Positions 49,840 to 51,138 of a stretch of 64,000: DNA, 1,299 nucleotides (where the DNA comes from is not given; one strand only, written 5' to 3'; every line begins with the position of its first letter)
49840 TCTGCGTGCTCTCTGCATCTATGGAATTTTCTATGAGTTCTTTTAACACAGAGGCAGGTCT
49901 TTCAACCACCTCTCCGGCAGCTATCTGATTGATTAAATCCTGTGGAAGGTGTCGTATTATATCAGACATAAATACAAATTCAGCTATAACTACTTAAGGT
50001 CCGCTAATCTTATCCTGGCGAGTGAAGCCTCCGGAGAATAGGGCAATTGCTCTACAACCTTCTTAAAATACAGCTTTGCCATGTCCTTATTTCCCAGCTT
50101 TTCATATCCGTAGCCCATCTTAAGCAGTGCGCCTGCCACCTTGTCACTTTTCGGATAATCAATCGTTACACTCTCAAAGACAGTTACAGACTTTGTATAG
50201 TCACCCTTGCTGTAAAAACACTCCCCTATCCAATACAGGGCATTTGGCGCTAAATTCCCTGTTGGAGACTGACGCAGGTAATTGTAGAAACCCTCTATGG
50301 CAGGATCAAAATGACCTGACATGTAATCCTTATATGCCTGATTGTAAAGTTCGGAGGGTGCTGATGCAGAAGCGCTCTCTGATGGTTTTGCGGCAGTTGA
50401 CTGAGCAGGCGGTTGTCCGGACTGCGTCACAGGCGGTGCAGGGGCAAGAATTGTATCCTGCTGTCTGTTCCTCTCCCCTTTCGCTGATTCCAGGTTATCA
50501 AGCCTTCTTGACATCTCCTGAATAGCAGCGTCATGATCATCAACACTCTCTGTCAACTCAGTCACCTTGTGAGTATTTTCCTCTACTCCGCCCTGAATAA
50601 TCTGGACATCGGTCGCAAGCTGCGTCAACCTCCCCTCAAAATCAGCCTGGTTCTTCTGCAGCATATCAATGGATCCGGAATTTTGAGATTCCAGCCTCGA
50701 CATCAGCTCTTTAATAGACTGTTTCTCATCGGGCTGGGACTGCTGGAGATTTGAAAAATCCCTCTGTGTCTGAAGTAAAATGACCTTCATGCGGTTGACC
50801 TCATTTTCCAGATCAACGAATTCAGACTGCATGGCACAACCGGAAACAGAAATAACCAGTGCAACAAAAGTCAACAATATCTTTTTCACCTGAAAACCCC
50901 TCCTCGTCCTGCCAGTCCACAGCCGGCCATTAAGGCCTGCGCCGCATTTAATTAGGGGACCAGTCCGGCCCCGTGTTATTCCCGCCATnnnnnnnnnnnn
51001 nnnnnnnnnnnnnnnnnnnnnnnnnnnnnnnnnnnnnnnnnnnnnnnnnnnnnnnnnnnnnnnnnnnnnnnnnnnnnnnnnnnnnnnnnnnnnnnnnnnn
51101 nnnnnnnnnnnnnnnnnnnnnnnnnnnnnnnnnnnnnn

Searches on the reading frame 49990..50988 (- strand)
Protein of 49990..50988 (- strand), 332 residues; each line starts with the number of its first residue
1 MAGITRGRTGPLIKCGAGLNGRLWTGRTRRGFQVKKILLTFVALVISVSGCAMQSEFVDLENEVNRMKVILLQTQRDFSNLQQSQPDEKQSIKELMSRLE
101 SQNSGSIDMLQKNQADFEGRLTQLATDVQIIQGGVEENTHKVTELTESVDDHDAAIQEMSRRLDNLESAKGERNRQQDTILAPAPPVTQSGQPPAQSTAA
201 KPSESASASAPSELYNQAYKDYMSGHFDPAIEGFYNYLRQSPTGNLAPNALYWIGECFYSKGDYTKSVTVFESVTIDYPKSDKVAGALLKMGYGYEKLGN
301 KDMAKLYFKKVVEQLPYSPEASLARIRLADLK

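Call 39: search_protein_families(library=pfam, proteins=[window:49990-50988:-], max_evalue=0.0001)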
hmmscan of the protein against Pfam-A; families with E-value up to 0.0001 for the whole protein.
window:49990-50988:- (332 aa): 6 families
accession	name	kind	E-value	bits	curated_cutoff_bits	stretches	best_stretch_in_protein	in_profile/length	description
PF13174.12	TPR_6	-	9.2e-13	48.4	26.3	1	250-281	2-33/33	Tetratricopeptide repeat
PF07719.23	TPR_2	-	1.9e-08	34.2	27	0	286-316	2-32/34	Tetratricopeptide repeat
PF13181.12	TPR_8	-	3.5e-07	30.3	25.7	0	286-313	2-29/34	Tetratricopeptide repeat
PF00515.34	TPR_1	-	2.9e-06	27.3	27.8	0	287-316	3-32/34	Tetratricopeptide repeat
PF13428.12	TPR_14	-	1.7e-05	25.5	23.5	0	287-328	3-44/44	Tetratricopeptide repeat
PF13525.12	YfiO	-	1.8e-05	25.1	25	0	248-322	5-79/203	Outer membrane lipoprotein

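Call 48: search_protein_families(library=ncbifam, proteins=[window:49990-50988:-], max_evalue=0.01)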
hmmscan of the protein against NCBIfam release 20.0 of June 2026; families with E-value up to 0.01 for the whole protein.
window:49990-50988:- (332 aa): 17 families
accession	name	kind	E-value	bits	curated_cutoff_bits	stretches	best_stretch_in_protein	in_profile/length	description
TIGR02795.1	tol_pal_ybgF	equivalog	8.3e-29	100.6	90.1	1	211-327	2-118/119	tol-pal system protein YbgF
NF008068.0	PRK10803.1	equivalog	9.6e-22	78.2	383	1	96-329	42-261/263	cell division protein CpoB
NF053852.1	vesicle_Bd0635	exception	4.4e-16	59.2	250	2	253-332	143-222/223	CpoB-like predatory vesicle lipoprotein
TIGR03302.1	OM_YfiO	subfamily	1.1e-11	44.7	81.4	2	203-293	25-115/239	outer membrane protein assembly factor BamD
NF033930.1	pneumo_PspA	exception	8.6e-06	24.7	850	1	53-219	241-415/659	pneumococcal surface protein A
NF052312.1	T9SS_PorW_SprE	equivalog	2.6e-05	23.1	250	1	203-284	629-710/716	type IX secretion system periplasmic lipoprotein PorW/SprE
TIGR02169.1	SMC_prok_A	equivalog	5.7e-05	21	729.4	1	58-174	678-793/1165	chromosome segregation protein SMC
TIGR02168.1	SMC_prok_B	equivalog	0.00014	19.7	567.35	1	55-180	337-461/1181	chromosome segregation protein SMC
NF047408.1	SA0632_fam_LP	equivalog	0.00039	20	70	1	35-96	2-63/68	SA0632 family lipoprotein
NF040959.1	MamA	equivalog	0.00044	19.7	200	1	256-322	45-108/204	magnetosome protein MamA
NF047371.1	FlcA_CTERM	equivalog_domain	0.00067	18.2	300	1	224-315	452-537/646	periplasmic flagellar collar protein FlcA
NF040598.1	Ala_zip_lipo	subfamily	0.00076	20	43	0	36-91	2-58/90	Lpp/OprI family alanine-zipper lipoprotein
NF045487.1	ASRP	equivalog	0.0011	17.7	300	1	60-170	175-286/593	archaea-specific SMC-related protein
TIGR02552.1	LcrH_SycD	equivalog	0.0026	17.5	104.8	1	211-319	18-120/136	SycD/LcrH family type III secretion system chaperone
NF052320.1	Cbp1_fam_LP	subfamily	0.0027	17.3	90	1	79-171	77-168/286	Cbp1 family collagen-binding glycoprotein adhesin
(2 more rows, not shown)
